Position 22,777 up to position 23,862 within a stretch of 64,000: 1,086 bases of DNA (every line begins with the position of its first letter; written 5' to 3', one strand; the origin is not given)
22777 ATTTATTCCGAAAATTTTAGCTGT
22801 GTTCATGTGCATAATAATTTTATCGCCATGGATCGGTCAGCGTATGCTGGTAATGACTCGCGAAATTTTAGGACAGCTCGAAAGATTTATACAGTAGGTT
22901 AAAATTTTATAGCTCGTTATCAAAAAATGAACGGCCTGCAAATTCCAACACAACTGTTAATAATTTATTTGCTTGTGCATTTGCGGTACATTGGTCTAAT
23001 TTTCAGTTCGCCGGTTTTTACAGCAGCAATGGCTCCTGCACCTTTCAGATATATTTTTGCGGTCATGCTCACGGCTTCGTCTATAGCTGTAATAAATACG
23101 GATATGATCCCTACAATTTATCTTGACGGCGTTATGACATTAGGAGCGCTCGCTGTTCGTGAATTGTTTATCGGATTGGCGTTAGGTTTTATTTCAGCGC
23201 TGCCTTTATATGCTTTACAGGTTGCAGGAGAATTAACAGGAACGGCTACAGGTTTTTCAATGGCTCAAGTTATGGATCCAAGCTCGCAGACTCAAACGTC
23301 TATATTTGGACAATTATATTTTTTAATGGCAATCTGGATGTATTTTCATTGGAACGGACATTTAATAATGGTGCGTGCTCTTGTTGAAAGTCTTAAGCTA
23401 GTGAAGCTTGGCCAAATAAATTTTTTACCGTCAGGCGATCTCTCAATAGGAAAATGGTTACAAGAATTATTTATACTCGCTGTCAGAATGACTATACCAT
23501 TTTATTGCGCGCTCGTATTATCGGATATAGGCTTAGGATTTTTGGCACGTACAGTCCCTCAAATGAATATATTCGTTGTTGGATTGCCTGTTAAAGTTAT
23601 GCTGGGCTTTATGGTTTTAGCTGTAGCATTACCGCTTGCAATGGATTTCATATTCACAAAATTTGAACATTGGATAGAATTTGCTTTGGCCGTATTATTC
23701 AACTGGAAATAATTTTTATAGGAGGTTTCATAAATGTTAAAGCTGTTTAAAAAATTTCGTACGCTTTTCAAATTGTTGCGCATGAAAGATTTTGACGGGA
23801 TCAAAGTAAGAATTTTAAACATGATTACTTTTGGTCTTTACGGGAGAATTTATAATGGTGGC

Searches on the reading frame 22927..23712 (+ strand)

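Call 3: search_protein_families(library=pfam, proteins=[window:22927-23712:+], max_evalue=0.01)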
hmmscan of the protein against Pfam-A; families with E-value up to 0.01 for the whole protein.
window:22927-23712:+ (261 aa): 1 family
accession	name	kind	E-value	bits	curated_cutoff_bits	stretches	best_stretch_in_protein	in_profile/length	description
PF01311.25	Bac_export_1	-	1.3e-58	198.7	27.8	1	12-247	2-228/230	Bacterial export proteins, family 1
